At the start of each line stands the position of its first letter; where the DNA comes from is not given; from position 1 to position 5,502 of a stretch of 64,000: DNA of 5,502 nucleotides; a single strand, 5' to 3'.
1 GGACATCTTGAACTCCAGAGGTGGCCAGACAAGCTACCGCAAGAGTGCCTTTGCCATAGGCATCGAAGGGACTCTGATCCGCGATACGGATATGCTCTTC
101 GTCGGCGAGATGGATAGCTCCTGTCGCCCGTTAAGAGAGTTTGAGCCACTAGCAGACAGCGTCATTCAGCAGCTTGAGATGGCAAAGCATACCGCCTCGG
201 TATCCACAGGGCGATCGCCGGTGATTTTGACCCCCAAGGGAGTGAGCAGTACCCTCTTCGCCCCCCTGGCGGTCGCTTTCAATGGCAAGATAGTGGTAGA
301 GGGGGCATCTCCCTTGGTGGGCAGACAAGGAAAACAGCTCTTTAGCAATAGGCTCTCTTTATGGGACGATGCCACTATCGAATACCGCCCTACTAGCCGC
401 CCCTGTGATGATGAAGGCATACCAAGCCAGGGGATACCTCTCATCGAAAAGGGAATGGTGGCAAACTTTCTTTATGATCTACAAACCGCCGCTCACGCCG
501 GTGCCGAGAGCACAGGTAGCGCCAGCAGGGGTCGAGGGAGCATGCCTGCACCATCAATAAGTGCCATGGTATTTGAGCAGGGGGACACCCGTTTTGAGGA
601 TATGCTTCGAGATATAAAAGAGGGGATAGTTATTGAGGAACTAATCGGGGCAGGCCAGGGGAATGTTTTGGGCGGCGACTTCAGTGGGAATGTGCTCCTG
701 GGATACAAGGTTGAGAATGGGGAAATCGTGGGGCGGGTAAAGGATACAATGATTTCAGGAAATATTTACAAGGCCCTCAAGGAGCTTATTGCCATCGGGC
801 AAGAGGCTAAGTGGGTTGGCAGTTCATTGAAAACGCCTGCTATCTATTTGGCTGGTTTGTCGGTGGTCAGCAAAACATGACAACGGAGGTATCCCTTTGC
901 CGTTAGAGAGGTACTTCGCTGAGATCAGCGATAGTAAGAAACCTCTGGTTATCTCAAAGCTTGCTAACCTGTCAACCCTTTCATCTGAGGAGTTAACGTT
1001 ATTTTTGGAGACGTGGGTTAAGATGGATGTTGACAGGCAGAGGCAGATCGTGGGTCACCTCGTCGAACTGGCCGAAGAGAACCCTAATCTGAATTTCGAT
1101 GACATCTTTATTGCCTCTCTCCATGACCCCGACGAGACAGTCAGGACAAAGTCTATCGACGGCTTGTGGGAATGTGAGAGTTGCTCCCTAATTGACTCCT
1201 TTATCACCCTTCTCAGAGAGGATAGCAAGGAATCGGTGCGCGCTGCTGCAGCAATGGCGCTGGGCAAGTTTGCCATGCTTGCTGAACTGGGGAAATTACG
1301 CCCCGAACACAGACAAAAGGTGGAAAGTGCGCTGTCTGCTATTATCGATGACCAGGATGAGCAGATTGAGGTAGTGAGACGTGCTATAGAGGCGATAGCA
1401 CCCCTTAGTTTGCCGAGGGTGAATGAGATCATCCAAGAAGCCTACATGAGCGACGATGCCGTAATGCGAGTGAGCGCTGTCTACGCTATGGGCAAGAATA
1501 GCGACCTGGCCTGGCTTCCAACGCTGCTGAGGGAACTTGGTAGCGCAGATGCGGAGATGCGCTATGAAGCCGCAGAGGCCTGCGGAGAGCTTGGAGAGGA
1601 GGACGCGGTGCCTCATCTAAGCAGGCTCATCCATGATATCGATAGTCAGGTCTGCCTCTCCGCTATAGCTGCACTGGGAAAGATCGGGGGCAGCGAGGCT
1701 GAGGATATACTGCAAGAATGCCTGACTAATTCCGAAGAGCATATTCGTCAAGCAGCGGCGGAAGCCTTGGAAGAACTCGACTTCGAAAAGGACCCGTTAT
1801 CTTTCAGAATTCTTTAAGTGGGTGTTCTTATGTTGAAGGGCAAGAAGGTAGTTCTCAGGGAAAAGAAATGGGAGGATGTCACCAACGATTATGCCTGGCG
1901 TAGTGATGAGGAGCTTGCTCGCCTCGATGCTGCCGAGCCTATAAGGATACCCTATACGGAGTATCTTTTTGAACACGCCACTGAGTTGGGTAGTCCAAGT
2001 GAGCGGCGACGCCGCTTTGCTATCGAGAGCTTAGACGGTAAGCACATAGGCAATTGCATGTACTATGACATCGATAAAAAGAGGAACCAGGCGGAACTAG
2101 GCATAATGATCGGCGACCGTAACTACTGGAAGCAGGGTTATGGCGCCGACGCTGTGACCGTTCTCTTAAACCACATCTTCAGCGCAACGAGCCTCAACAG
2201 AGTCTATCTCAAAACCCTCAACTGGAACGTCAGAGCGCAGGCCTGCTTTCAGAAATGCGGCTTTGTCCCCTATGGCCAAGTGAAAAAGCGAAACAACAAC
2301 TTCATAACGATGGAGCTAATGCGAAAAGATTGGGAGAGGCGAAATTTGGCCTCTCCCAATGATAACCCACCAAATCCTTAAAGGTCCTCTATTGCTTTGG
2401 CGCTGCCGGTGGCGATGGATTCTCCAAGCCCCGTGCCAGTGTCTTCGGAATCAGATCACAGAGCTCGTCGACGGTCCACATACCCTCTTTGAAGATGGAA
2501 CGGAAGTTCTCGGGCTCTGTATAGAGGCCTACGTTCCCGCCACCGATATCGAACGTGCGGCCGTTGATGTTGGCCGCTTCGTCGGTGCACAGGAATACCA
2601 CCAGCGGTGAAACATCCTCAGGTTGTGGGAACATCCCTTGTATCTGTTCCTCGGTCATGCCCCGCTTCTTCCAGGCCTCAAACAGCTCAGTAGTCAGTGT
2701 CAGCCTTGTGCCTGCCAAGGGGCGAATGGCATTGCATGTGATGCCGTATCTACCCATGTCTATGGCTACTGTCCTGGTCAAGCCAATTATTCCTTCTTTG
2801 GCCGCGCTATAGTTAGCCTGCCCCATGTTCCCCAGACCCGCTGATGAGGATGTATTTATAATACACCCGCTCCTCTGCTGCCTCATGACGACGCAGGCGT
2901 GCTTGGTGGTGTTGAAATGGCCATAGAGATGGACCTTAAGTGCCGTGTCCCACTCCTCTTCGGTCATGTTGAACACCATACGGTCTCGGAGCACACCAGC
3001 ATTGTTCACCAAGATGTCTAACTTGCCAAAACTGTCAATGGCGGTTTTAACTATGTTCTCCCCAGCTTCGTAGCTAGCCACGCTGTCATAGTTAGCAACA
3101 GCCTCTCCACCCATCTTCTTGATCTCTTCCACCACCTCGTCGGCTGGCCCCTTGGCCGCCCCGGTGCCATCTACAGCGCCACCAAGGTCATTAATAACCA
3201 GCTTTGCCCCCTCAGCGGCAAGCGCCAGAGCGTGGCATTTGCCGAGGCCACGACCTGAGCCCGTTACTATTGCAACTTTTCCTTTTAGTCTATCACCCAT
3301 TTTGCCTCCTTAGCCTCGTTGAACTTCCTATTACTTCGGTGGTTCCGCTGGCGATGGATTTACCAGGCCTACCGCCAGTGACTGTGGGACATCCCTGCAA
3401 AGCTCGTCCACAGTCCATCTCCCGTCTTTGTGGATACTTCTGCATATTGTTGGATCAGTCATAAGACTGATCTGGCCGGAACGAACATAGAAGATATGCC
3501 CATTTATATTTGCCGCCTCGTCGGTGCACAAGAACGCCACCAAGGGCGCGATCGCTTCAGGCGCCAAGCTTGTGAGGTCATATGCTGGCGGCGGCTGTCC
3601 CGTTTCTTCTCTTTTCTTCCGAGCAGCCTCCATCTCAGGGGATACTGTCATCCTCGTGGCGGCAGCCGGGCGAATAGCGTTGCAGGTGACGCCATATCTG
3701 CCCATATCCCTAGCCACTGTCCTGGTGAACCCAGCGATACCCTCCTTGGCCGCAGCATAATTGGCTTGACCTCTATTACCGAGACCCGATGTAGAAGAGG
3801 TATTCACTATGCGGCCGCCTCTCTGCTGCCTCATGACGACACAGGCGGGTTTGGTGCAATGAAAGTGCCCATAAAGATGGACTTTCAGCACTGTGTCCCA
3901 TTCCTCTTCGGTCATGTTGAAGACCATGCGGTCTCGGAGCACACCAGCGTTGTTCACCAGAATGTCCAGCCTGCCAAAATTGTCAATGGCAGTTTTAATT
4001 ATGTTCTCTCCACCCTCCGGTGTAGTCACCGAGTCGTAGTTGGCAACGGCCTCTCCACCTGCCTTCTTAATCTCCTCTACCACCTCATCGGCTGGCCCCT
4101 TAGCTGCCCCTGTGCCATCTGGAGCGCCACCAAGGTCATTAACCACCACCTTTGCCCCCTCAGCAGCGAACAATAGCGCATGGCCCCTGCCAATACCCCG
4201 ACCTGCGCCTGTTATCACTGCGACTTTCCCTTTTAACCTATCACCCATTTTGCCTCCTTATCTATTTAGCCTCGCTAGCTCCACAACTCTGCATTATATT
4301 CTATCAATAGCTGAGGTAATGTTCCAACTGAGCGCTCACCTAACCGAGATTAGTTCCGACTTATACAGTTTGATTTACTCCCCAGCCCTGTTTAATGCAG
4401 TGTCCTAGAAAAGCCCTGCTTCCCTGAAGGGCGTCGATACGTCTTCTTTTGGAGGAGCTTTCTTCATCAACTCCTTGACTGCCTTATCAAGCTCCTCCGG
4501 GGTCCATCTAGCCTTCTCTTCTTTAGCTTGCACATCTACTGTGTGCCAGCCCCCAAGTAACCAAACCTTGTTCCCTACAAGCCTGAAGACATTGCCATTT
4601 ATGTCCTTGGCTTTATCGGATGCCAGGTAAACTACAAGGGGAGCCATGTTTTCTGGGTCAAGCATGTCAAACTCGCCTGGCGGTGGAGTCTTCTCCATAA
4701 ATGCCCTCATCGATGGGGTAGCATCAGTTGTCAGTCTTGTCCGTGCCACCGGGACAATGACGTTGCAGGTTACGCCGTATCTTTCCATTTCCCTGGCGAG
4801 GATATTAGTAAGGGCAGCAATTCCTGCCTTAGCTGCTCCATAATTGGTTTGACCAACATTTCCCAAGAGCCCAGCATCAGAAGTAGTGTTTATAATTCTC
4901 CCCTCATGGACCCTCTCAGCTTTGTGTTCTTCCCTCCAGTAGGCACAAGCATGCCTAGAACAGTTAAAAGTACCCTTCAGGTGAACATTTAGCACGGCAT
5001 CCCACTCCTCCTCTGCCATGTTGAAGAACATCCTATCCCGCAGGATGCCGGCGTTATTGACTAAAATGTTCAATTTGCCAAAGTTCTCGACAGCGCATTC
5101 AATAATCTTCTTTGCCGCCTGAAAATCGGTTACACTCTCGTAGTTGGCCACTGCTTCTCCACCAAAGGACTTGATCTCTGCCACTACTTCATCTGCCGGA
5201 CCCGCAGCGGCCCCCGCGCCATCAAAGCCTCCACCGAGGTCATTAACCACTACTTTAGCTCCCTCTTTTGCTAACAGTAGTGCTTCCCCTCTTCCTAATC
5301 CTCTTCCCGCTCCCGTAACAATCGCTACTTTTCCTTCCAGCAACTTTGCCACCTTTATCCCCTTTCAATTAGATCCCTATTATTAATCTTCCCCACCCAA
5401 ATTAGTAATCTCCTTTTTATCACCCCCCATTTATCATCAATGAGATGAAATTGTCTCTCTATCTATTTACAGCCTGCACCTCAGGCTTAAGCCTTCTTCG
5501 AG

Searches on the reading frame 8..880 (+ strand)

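Call 22: search_protein_families(library=pfam, proteins=[window:8-880:+], max_evalue=0.001)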
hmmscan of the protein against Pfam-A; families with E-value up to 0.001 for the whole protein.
window:8-880:+ (290 aa): 1 family
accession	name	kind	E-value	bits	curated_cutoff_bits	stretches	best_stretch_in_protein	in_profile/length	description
PF19289.4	PmbA_TldD_3rd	-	3.7e-62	209.8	22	1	67-286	1-218/220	PmbA/TldA metallopeptidase C-terminal domain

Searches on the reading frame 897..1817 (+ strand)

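Call 22: search_protein_families(library=pfam, proteins=[window:897-1817:+], max_evalue=0.001)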
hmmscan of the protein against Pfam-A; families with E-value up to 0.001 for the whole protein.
window:897-1817:+ (306 aa): 7 families
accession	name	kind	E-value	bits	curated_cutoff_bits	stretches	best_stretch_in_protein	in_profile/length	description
PF13646.12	HEAT_2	-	3.9e-29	101.2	27.7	2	208-292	2-88/88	HEAT repeats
PF02985.28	HEAT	-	1.7e-19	68.5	23.5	0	98-126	1-28/31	HEAT repeat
PF03130.22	HEAT_PBS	-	1e-13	50.7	20.9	1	222-245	2-25/27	PBS lyase HEAT-like repeat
PF13513.12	HEAT_EZ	-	4e-08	34.1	27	0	98-124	29-54/55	HEAT-like repeat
PF00514.29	Arm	-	3.6e-07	30.4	20.6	0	232-262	8-38/41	Armadillo/beta-catenin-like repeat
PF20168.4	PDS5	-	0.00012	20.5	27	0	70-125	325-387/1053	Sister chromatid cohesion protein PDS5 protein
PF12717.13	Cnd1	-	0.00057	20.4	26.4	0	238-295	23-86/162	non-SMC mitotic condensation complex subunit 1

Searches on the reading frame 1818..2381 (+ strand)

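Call 22: search_protein_families(library=pfam, proteins=[window:1818-2381:+], max_evalue=0.001)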
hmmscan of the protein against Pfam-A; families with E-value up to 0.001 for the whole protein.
window:1818-2381:+ (187 aa): 4 families
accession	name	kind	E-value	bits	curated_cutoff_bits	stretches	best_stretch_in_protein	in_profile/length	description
PF13302.13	Acetyltransf_3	-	7.6e-21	75.7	25.4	1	11-150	2-138/138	Acetyltransferase (GNAT) domain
PF00583.31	Acetyltransf_1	-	4.1e-12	46.8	20.7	1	61-149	29-116/116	Acetyltransferase (GNAT) family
PF13523.12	Acetyltransf_8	-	2.2e-05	24.5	27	1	82-156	61-144/145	Acetyltransferase (GNAT) domain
PF13420.13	Acetyltransf_4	-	0.00015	22.3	24.3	1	61-158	46-143/155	Acetyltransferase (GNAT) domain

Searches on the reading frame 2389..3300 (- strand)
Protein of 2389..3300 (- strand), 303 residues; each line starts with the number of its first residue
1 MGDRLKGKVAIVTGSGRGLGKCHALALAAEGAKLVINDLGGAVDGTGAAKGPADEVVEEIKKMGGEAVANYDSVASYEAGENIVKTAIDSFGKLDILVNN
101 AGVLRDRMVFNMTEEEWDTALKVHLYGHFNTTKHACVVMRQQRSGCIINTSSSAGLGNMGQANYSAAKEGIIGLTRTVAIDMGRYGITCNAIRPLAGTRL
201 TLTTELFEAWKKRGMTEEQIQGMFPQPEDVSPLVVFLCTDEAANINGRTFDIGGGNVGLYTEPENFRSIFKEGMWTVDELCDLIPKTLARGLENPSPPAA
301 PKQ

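Call 22: search_protein_families(library=pfam, proteins=[window:2389-3300:-], max_evalue=0.001)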
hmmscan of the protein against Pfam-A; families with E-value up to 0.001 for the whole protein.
window:2389-3300:- (303 aa): 3 families
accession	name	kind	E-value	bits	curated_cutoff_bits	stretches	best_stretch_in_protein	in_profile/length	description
PF13561.12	adh_short_C2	-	2.4e-42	145.6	27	1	17-255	6-234/236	Enoyl-(Acyl carrier protein) reductase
PF00106.31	adh_short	-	3.5e-40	138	26.6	1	8-194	1-179/195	short chain dehydrogenase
PF08659.16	KR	-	1.5e-14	54.7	22.6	1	10-169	3-154/180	KR domain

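Call 32: find_encoding_contigs(protein=window:2389-3300:-, flank=10000, max_places=4)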
Protein window:2389-3300:- (303 aa): 14 contigs read that carry it; 4 places shown.
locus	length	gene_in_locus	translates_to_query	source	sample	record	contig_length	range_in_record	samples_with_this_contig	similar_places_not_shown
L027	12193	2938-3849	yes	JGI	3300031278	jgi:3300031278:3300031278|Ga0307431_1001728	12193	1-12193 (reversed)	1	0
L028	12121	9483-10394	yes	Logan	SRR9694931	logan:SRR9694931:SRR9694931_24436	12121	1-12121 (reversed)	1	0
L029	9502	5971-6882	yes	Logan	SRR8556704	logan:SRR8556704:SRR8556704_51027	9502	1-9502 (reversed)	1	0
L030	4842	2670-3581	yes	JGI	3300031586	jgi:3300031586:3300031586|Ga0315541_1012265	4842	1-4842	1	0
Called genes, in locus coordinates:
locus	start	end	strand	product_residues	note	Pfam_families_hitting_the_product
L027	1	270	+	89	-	?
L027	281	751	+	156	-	PF01575:MaoC_dehydratas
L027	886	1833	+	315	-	PF00106:adh_short, PF08659:KR, PF13561:adh_short_C2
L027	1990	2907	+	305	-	PF00106:adh_short, PF08659:KR, PF13561:adh_short_C2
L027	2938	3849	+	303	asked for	PF00106:adh_short, PF08659:KR, PF13561:adh_short_C2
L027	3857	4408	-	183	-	PF13302:Acetyltransf_3, PF00583:Acetyltransf_1, PF13523:Acetyltransf_8 (weak)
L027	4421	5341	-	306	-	PF00514:Arm (faint), PF13513:HEAT_EZ (faint), PF26715:HEAT_GCN1_2 (faint), PF02985:HEAT (faint), PF13646:HEAT_2, PF03130:HEAT_PBS (faint), PF13646:HEAT_2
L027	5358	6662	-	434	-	PF01523:PmbA_TldD_1st, PF19289:PmbA_TldD_3rd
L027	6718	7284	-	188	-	-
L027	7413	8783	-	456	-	PF01523:PmbA_TldD_1st, PF19290:PmbA_TldD_2nd, PF19289:PmbA_TldD_3rd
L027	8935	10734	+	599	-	PF00999:Na_H_Exchanger, PF02254:TrkA_N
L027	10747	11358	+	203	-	PF00300:His_Phos_1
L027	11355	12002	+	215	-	PF00730:HhH-GPD, PF00633:HHH (faint)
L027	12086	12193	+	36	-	?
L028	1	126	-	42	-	?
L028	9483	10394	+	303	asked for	PF00106:adh_short, PF08659:KR, PF13561:adh_short_C2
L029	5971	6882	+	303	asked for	PF00106:adh_short, PF08659:KR, PF13561:adh_short_C2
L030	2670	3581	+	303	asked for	PF00106:adh_short, PF08659:KR, PF13561:adh_short_C2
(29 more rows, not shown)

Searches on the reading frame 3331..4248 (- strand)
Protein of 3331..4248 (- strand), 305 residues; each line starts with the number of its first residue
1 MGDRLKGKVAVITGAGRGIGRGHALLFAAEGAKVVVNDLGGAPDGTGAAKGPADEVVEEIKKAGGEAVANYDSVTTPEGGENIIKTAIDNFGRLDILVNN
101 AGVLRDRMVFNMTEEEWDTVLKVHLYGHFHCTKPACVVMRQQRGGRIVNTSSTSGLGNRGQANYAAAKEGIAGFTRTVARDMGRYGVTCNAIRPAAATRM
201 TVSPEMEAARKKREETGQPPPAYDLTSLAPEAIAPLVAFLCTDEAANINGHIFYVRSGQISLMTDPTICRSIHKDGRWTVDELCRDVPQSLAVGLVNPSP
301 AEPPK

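Call 22: search_protein_families(library=pfam, proteins=[window:3331-4248:-], max_evalue=0.001)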
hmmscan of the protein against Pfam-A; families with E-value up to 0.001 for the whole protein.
window:3331-4248:- (305 aa): 3 families
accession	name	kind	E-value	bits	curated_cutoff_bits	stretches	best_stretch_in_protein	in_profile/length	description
PF13561.12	adh_short_C2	-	1.8e-44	152.5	27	1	14-258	1-234/236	Enoyl-(Acyl carrier protein) reductase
PF00106.31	adh_short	-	9.1e-44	149.7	26.6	1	8-199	1-185/195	short chain dehydrogenase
PF08659.16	KR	-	4.2e-14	53.3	22.6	1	11-178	4-163/180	KR domain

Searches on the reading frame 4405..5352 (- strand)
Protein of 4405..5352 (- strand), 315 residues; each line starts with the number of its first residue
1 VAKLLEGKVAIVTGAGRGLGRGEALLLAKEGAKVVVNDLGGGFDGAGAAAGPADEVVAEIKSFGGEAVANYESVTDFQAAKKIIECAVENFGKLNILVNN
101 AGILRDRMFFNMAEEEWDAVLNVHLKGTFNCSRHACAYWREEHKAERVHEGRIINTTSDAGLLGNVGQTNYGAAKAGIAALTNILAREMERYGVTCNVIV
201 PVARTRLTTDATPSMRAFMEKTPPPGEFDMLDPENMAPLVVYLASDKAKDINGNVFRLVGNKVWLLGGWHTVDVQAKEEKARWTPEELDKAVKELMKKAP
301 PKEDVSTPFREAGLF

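Call 22: search_protein_families(library=pfam, proteins=[window:4405-5352:-], max_evalue=0.001)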
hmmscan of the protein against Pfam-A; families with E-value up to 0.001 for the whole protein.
window:4405-5352:- (315 aa): 3 families
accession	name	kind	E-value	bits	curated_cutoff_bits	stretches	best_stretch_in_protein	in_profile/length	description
PF00106.31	adh_short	-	3e-42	144.8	26.6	1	8-202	1-180/195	short chain dehydrogenase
PF13561.12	adh_short_C2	-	1.9e-38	132.8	27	1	14-256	1-229/236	Enoyl-(Acyl carrier protein) reductase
PF08659.16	KR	-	6e-14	52.8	22.6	1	10-186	3-164/180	KR domain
